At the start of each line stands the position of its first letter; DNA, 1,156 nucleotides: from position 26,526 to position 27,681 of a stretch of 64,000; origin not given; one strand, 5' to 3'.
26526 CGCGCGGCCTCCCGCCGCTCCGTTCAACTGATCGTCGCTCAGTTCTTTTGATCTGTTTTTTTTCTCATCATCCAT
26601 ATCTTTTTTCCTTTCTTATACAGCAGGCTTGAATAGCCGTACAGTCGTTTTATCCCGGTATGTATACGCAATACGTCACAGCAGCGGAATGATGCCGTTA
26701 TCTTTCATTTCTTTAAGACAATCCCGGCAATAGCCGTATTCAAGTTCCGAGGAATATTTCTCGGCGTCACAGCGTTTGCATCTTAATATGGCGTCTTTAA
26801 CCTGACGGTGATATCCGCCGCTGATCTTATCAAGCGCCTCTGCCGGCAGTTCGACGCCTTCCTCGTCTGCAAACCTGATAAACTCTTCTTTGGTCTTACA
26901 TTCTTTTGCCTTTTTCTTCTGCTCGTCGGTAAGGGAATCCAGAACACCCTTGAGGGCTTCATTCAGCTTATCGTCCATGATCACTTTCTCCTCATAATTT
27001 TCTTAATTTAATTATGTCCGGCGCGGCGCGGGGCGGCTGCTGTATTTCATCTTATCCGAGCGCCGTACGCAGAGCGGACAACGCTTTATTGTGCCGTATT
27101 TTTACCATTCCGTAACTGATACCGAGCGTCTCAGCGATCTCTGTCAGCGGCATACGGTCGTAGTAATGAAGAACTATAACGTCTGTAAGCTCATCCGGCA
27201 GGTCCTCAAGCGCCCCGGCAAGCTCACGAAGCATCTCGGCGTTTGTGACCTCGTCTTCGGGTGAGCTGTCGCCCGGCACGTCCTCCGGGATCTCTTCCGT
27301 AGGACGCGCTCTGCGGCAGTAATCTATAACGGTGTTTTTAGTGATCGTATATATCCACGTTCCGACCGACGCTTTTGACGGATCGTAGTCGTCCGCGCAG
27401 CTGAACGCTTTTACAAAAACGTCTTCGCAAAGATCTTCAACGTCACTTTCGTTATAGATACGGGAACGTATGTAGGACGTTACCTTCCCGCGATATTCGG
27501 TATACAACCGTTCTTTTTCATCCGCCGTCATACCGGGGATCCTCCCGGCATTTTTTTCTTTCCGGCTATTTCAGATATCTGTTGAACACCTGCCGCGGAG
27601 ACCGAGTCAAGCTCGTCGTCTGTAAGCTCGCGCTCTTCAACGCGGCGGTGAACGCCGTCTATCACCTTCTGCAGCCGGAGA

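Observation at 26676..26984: Nif11-type leader precursor with a four-Cys core in a Gram-positive cellulosomal genome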

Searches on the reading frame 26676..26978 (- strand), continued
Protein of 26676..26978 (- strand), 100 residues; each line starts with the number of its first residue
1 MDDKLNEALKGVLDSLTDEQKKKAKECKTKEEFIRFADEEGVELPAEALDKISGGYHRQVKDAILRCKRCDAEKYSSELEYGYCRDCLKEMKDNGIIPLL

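Call 37: fold_search(model_id=the predicted structure, library=pdb)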
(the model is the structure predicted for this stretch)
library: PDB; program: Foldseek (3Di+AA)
matches with E <= 10: 136; with E <= 0.001: 0
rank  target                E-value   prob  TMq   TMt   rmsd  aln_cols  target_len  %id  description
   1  9tvu_n                1.8e-01  0.35  0.26  0.27  11.3        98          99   16  Structure of the Chlamydomonas reinhardtii chlororibosome (released 2026-02-18)
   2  1fjg_N                4.8e-01  0.41  0.26  0.41  12.6        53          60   28  STRUCTURE OF THE THERMUS THERMOPHILUS 30S RIBOSOMAL SUBUNIT IN COMPLEX WITH THE ANTIBIOTICS STREPTOMYCIN, SPECTINOMYCI (released 2000-09-25)
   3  6v39_n                4.8e-01  0.16  0.28  0.28  14.5       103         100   16  Cryo-EM structure of the Acinetobacter baumannii Ribosome: 70S with P-site tRNA (released 2020-02-05)
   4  9k32_A                6.6e-01  0.10  0.20  0.04  13.1        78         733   12  Cryo-EM structure of the NbaCas9-guide RNA-target DNA complex (released 2026-02-04)
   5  5afi_n                1.0e+00  0.12  0.28  0.27  13.8       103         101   16  2.9A Structure of E. coli ribosome-EF-TU complex by cs-corrected cryo-EM (released 2015-03-11)
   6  8d8k_N                1.1e+00  0.11  0.24  0.22  11.1        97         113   16  Yeast mitochondrial small subunit assembly intermediate (State 2) (released 2022-12-21)
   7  2gvi                  1.3e+00  0.10  0.26  0.13  13.7       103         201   21  Crystal structure of a putative formylmethanofuran dehydrogenase subunit e (ta1109) from thermoplasma acidophilum at 1.8 (released 2006-06-13)
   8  9znf_BP               1.4e+00  0.47  0.27  0.51   3.6        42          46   21  Cryo-EM structure of the Methanosarcina acetivorans 70S ribosome in complex with SriA and SriB (released 2026-01-28)
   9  2w57_A                1.4e+00  0.05  0.20  0.16  13.5       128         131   13  Crystal structure of the Vibrio cholerae ferric uptake regulator (Fur) reveals structural rearrangement of the DNA-bin (released 2009-01-20)
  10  6skf_Ar               1.7e+00  0.25  0.25  0.40   3.9        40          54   25  Cryo-EM Structure of T. kodakarensis 70S ribosome (released 2020-07-29)
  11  9a20_MODEL_1_A        1.9e+00  0.11  0.30  0.31  14.5        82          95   18  NMR Structure of Sa1_V90T at 5 Degrees Celsius (released 2023-01-05)
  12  6eri_BN               1.9e+00  0.09  0.28  0.28  13.7       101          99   10  Structure of the chloroplast ribosome with chl-RRF and hibernation-promoting factor (released 2018-04-18)
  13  1fth_A                1.9e+00  0.07  0.23  0.19  17.7        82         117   18  CRYSTAL STRUCTURE OF STREPTOCOCCUS PNEUMONIAE ACYL CARRIER PROTEIN SYNTHASE (3'5'-ADP COMPLEX) (released 2001-09-12)
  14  2n83_MODEL_1_B        2.0e+00  0.14  0.35  0.34  15.7        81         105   17  p75NTR DD:RIP2 CARD (released 2015-12-23)
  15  9v1k_sE               2.1e+00  0.20  0.26  0.42  10.1        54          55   24  Cryo- EM structure of small subunit (head) of 75S ribosome with P- tRNA from Entamoeba histolytica (released 2025-10-08)
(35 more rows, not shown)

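Call 38: find_related_loci(query=A1, collection=genome_contigs, flank=10000)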
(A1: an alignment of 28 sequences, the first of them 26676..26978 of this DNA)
Query A1 (100 aa) in genome_contigs; peptide patterns used: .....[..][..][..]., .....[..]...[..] (x = any residue, [..] = any of these).
599 stretches matched a pattern (row limit reached: there are more); 29 encode a relative of the query (tblastn E <= 1e-3); 29 distinct loci.
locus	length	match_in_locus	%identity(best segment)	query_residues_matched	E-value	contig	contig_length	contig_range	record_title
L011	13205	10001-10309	60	1-67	4e-20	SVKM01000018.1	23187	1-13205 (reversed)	MAG: Oscillospiraceae bacterium isolate SIG461 NODE_1944_length_23187_cov_3.839463, whole genome shotgun sequence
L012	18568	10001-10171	61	1-57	4e-19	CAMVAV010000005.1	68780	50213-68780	MAG TPA_asm: uncultured Clostridia bacterium isolate SRR8387716_bin.92_metaWRAP_v1.3_MAG genome assembly, contig: ERZ142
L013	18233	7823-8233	60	1-53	8e-16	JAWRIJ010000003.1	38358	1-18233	MAG: Oscillospiraceae bacterium isolate RFS34 c_000000002013, whole genome shotgun sequence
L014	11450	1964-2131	63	1-56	7e-19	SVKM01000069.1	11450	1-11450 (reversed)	MAG: Oscillospiraceae bacterium isolate SIG461 NODE_3622_length_11450_cov_3.570122, whole genome shotgun sequence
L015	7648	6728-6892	58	1-55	2e-17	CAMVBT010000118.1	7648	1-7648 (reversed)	MAG TPA_asm: uncultured Clostridia bacterium isolate SRR8387714_bin.37_metaWRAP_v1.3_MAG genome assembly, contig: ERZ142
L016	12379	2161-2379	49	3-75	3e-17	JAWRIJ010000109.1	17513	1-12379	MAG: Oscillospiraceae bacterium isolate RFS34 c_000000079923, whole genome shotgun sequence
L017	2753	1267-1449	57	2-62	3e-17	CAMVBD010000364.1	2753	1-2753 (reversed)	MAG TPA_asm: uncultured Clostridia bacterium isolate SRR8387716_bin.86_metaWRAP_v1.3_MAG genome assembly, contig: ERZ142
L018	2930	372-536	60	1-55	5e-17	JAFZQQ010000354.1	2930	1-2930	MAG: Oscillospiraceae bacterium isolate RGIG8009 Water_buffalos_Rumen-1__c1010892, whole genome shotgun sequence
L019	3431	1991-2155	56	1-55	1e-16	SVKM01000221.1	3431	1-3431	MAG: Oscillospiraceae bacterium isolate SIG461 NODE_8941_length_3431_cov_3.914729, whole genome shotgun sequence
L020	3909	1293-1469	58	4-62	1e-16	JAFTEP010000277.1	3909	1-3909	MAG: Clostridia bacterium isolate RGIG3748 Goat_Rumen.Co__c2314074, whole genome shotgun sequence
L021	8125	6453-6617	60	1-55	5e-16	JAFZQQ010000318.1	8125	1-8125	MAG: Oscillospiraceae bacterium isolate RGIG8009 Water_buffalos_Rumen-1__c944420, whole genome shotgun sequence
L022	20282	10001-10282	37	4-99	6e-16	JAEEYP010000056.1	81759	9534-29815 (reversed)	MAG: Clostridiales bacterium isolate Tb.RUG.63 k141_6705144_flag=0_multi=18.0046_len=81759, whole genome shotgun sequenc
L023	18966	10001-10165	53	2-56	1e-15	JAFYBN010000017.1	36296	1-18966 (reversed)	MAG: Clostridia bacterium isolate RGIG6940 Sheep_Rumen.Co__c544757, whole genome shotgun sequence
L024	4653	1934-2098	53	2-56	2e-15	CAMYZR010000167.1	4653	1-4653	MAG TPA_asm: uncultured Atopobiaceae bacterium isolate SRR10912535_bin.56_metaWRAP_v1.3_MAG genome assembly, contig: ERZ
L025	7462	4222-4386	55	2-56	3e-15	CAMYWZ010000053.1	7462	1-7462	MAG TPA_asm: uncultured Firmicutes bacterium isolate SRR10912533_bin.13_metaWRAP_v1.3_MAG genome assembly, contig: ERZ14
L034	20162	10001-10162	52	2-55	4e-10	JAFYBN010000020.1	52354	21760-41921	MAG: Clostridia bacterium isolate RGIG6940 Sheep_Rumen.Co__c648702, whole genome shotgun sequence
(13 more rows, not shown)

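Call 44: search_protein_families(library=ncbifam, proteins=[L012:10479-11870:+, L022:10285-11724:+, L012:11999-12499:+], max_evalue=0.001)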
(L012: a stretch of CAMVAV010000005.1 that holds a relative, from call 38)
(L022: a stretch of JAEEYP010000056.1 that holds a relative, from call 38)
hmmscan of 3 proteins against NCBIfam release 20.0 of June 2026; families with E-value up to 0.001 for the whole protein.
L012:10479-11870:+ (463 aa): 68 families (the best 25 are shown)
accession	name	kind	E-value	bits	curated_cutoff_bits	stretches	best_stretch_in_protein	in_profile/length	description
TIGR04251.1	SCM_rSAM_ScmF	equivalog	6.7e-26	91.5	400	1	91-283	7-203/353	SynChlorMet cassette radical SAM/SPASM protein ScmF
TIGR04250.1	SCM_rSAM_ScmE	equivalog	3.5e-24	85.4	400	1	89-421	4-331/358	SynChlorMet cassette radical SAM/SPASM protein ScmE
TIGR04051.1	rSAM_NirJ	equivalog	6.1e-23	81.4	515.45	1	94-255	8-168/354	heme d1 biosynthesis radical SAM protein NirJ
TIGR02109.1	PQQ_syn_pqqE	equivalog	6.3e-22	78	381.35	1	91-422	10-317/358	pyrroloquinoline quinone biosynthesis protein PqqE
TIGR04054.1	rSAM_NirJ1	equivalog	6.6e-22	77.7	650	1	92-252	40-199/387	putative heme d1 biosynthesis radical SAM protein NirJ1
TIGR04103.1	rSAM_nif11_3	equivalog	4.6e-21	74.9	725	1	94-265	11-180/412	nif11-class peptide radical SAM maturase 3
NF045574.1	sacti_mat_StsB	exception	3.2e-20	72.4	625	1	94-271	102-277/466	StsB family radical SAM/SPASM domain sactipeptide maturase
NF047865.1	rSAM_PapB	equivalog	2.5e-18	66.4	340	1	88-420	3-319/330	PapB family radical SAM/SPASM ranthipeptide maturase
TIGR04303.1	GeoRSP_rSAM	equivalog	4.9e-18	65.8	400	1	90-250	7-164/325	GeoRSP system radical SAM/SPASM protein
TIGR04347.1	pseudo_SAM_Halo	equivalog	6.3e-18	65.2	525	1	88-256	38-205/390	TIGR04347 family pseudo-SAM/SPASM protein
TIGR04545.1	rSAM_ahbD_hemeb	equivalog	1e-17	64.6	500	1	94-421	6-321/339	heme b synthase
TIGR04546.1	rSAM_ahbC_deAc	equivalog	1.2e-17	63.8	650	1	92-255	43-205/390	12,18-didecarboxysiroheme deacetylase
TIGR04317.1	W_rSAM_matur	equivalog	4.8e-17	62.1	380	1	92-256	8-177/349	tungsten cofactor oxidoreductase radical SAM maturase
NF041298.1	rSAM_mat_DynA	equivalog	5.7e-17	61.7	450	1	95-441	8-343/356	dynobactin maturation radical SAM/SPASM protein DynA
TIGR04403.1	rSAM_skfB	equivalog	5.7e-17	61.6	300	1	89-265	105-276/402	sporulation killing factor system radical SAM maturase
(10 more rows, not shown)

L022:10285-11724:+ (479 aa): 60 families (the best 25 are shown)
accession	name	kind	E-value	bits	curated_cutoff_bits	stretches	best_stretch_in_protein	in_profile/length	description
TIGR04545.1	rSAM_ahbD_hemeb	equivalog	5.3e-25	88.6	500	1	102-448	6-334/339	heme b synthase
TIGR04051.1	rSAM_NirJ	equivalog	9.5e-25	87.3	515.45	1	102-269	8-174/354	heme d1 biosynthesis radical SAM protein NirJ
TIGR04054.1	rSAM_NirJ1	equivalog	4.3e-24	84.8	650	1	100-265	40-204/387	putative heme d1 biosynthesis radical SAM protein NirJ1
TIGR04250.1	SCM_rSAM_ScmE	equivalog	7.6e-23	81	400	1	98-266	5-174/358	SynChlorMet cassette radical SAM/SPASM protein ScmE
TIGR04347.1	pseudo_SAM_Halo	equivalog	1.1e-22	80.8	525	1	96-268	38-209/390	TIGR04347 family pseudo-SAM/SPASM protein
TIGR04251.1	SCM_rSAM_ScmF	equivalog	4e-22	79.1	400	1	100-283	8-194/353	SynChlorMet cassette radical SAM/SPASM protein ScmF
NF050035.1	rSAM_WgK_link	exception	4.5e-21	75.3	650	1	98-278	11-191/367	radical SAM/SPASM peptide maturase WgkB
NF045574.1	sacti_mat_StsB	exception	9.8e-21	74.1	625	1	100-274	100-272/466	StsB family radical SAM/SPASM domain sactipeptide maturase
TIGR04053.2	TIGR04053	equivalog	1.8e-20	73.5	395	1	103-276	15-191/366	TIGR04053 family radical SAM/SPASM domain-containing protein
TIGR02109.1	PQQ_syn_pqqE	equivalog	3.4e-20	72.3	381.35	1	100-436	11-323/358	pyrroloquinoline quinone biosynthesis protein PqqE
TIGR04546.1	rSAM_ahbC_deAc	equivalog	3.4e-20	72.2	650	1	98-263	41-205/390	12,18-didecarboxysiroheme deacetylase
TIGR04133.1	rSAM_w_lipo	hypoth_equivalog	4.7e-19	68.5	425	1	100-299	28-228/350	TIGR04133 family radical SAM/SPASM protein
TIGR04055.1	rSAM_NirJ2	equivalog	1.6e-18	67.3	500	1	102-243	6-146/326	putative heme d1 biosynthesis radical SAM protein NirJ2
TIGR04317.1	W_rSAM_matur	equivalog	1.7e-18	66.8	380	1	100-273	8-186/349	tungsten cofactor oxidoreductase radical SAM maturase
NF038283.1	viperin_w_prok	equivalog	3.7e-18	65.7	180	1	98-274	4-191/281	viperin family antiviral radical SAM protein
TIGR04103.1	rSAM_nif11_3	equivalog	1.3e-17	63.5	725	1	99-278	8-185/412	nif11-class peptide radical SAM maturase 3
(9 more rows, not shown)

L012:11999-12499:+ (166 aa): 0 families

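Call 57: search_protein_families(library=pfam, proteins=[L012:10479-11870:+, L012:11999-12499:+], max_evalue=0.0001)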
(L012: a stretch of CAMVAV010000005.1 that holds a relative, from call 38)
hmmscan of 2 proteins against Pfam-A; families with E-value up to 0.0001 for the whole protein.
L012:10479-11870:+ (463 aa): 2 families
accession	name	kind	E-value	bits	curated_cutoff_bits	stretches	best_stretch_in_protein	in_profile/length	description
PF04055.27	Radical_SAM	-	2.9e-19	70.3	29.5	1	94-247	3-163/166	Radical SAM superfamily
PF13353.11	Fer4_12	-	1.2e-07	32.5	22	1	95-180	12-99/137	4Fe-4S single cluster domain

L012:11999-12499:+ (166 aa): 1 family
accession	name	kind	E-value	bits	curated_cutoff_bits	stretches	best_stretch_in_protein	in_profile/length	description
PF13170.11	DUF4003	-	7.1e-14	52.5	28.1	1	29-149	175-292/296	Protein of unknown function (DUF4003)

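Call 62: search_solved_structures(query=L012:10479-11870:+, max_evalue=0.001)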
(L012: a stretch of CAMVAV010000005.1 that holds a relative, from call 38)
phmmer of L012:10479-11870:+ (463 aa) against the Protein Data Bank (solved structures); distinct sequences matched with E-value up to 0.001: 17.
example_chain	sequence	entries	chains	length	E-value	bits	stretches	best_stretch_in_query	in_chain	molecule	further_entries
6efn_A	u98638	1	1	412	7.5e-15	57.7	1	89-306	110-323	Sporulation killing factor maturation protein SkfB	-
7vob_C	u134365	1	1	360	6.1e-11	44.8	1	93-257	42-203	Cytosylglucuronate decarboxylase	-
7voc_C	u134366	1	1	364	6.2e-11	44.8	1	93-257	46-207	Cytosylglucuronate decarboxylase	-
6c8v_A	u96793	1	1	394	7.2e-10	41.3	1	93-314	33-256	Coenzyme PQQ synthesis protein E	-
9dfn_A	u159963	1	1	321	3.5e-06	29.1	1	88-241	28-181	Radical SAM core domain-containing protein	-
5wgg_A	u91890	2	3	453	6.3e-06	28.3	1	87-421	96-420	Radical SAM domain protein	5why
9dfu_A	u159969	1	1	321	6.5e-06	28.2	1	88-241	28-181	Radical SAM core domain-containing protein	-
8wm2_A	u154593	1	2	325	4.2e-05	25.6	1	92-181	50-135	Fe-S radical SAM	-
7tol_A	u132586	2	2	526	4.3e-05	25.5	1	90-207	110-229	glycerol dibiphytanyl glycerol tetraether - macrocyclic archaeol synthase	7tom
1tv7_A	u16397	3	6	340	0.00022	23.2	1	87-183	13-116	Molybdenum cofactor biosynthesis protein A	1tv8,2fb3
6b4c_A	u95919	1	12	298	0.00023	23.1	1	89-182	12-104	Viperin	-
7n7i_A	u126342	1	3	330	0.00024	23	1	88-182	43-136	Viperin-like enzyme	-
9dgw_A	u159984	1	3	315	0.00026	23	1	89-182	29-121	Radical SAM core domain-containing protein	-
7n7h_A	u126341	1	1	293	0.00027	22.9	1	89-211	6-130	VIPERIN-LIKE ENZYME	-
9dfw_A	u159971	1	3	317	0.00028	22.8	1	89-181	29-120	Radical SAM core domain-containing protein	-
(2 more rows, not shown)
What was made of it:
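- Closest known: Radical SAM/SPASM thioether RiPP systems. Same: Its closest solved relatives are SkfB, PqqE and CteB (call 62).
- Its closest solved relatives are SkfB (E=7.5e-15), PqqE and CteB (call 62).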

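Call 71: find_related_loci(query=A2, collection=metagenome_contigs, flank=6000)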
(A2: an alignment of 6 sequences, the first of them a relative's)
Query A2 (463 aa) in metagenome_contigs; peptide patterns used: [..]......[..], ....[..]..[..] (x = any residue, [..] = any of these).
367 stretches matched a pattern; 150 encode a relative of the query (tblastn E <= 1e-3); the best 80 are kept; 80 distinct loci.
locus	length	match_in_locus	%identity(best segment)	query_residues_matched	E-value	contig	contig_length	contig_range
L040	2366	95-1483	79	1-463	0e+0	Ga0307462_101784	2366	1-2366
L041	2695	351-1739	73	1-463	0e+0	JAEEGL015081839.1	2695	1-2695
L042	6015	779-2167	70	1-463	0e+0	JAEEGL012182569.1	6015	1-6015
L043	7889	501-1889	69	1-463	0e+0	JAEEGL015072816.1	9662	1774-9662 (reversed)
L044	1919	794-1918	85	1-375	0e+0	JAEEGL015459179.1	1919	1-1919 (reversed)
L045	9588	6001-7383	69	1-461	0e+0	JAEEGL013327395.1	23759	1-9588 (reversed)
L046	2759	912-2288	66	1-460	0e+0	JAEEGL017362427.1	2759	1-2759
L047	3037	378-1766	62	1-463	0e+0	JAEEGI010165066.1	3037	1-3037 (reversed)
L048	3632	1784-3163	63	1-460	0e+0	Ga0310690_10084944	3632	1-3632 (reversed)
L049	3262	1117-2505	61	1-463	0e+0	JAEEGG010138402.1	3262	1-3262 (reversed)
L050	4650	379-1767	65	1-463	0e+0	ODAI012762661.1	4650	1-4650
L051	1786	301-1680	63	1-460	0e+0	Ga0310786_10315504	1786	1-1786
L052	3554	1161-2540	63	1-460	0e+0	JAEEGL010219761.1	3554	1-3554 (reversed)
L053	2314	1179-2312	78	1-378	0e+0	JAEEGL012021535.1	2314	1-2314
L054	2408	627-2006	62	1-460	0e+0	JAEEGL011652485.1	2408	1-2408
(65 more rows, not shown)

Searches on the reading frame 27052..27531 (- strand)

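Call 3: search_protein_families(library=ncbifam, proteins=[window:27052-27531:-], max_evalue=1)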
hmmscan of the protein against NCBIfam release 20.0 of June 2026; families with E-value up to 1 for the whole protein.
window:27052-27531:- (159 aa): 105 families (the best 25 are shown)
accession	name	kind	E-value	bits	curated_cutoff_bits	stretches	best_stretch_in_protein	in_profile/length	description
TIGR02937.1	sigma70-ECF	superfamily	1.8e-30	105.8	42.9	1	6-158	3-165/165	sigma-70 family RNA polymerase sigma factor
NF007215.0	PRK09637.1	equivalog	2.8e-26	92.6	212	1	7-158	4-154/181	RNA polymerase sigma factor SigZ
TIGR02959.1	SigZ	equivalog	4.1e-25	88.6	168.65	1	11-158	2-148/170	RNA polymerase sigma factor SigZ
TIGR02985.1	Sig70_bacteroi1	subfamily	9.7e-25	87.7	126.4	1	7-158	4-162/162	RNA polymerase sigma-70 factor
TIGR02952.1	Sig70_famx2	equivalog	1.1e-23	84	206.45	1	7-157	14-169/170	ECF subfamily RNA polymerase sigma factor, BldN family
TIGR02983.1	SigE-fam_strep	subfamily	4.6e-22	78.6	141.55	1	3-158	5-158/162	SigE family RNA polymerase sigma factor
NF009166.1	PRK12513.1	equivalog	5.3e-22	78.5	206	1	7-158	25-186/193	RNA polymerase sigma factor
NF007227.0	PRK09645.1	subfamily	5.9e-21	75.1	202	1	7-158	16-170/177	sigma-70 family RNA polymerase sigma factor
TIGR02950.1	SigM_subfam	subfamily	1.5e-20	73.6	147.95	1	7-152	3-152/159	RNA polymerase sigma factor, SigM family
NF006930.0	PRK09415.1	subfamily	2.3e-20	73.2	198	1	8-158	20-175/179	RNA polymerase factor sigma C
NF007223.0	PRK09641.1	equivalog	4.3e-20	72.3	209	1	13-158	27-184/187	RNA polymerase sigma factor SigW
TIGR02948.1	SigW_bacill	equivalog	3.1e-18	66.5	243.1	1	13-158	27-184/187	RNA polymerase sigma factor SigW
NF009172.0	PRK12519.1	subfamily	3.7e-18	65.7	222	1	9-158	34-189/194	RNA polymerase sigma factor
NF004113.0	PRK05602.1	equivalog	3.8e-18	65.9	208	1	27-144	68-187/211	RNA polymerase sigma factor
NF008888.0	PRK11922.1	equivalog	1.3e-17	64.2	204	1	20-158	46-196/231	RNA polymerase sigma factor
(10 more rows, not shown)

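Call 4: search_protein_families(library=pfam, proteins=[window:27052-27531:-], max_evalue=1)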
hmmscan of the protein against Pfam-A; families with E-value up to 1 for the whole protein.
window:27052-27531:- (159 aa): 6 families
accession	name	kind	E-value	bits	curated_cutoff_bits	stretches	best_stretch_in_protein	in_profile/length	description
PF04542.20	Sigma70_r2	-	3.9e-18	65.4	24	1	9-76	1-69/71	Sigma-70 region 2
PF04545.22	Sigma70_r4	-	1.3e-12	47.5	24.1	1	107-155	1-49/50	Sigma-70, region 4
PF08281.18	Sigma70_r4_2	-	5.5e-10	39.2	25.7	1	102-154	2-54/54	Sigma-70, region 4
PF13384.12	HTH_23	-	0.012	15.8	24.6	1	119-141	10-32/50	Homeodomain-like domain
PF07638.17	Sigma70_ECF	-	0.013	15.9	21.1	1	90-145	115-170/185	ECF sigma factor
PF09862.15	DUF2089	-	0.023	14.8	33.4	1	129-155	19-45/47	Domain of unknown function (DUF2089)-HTH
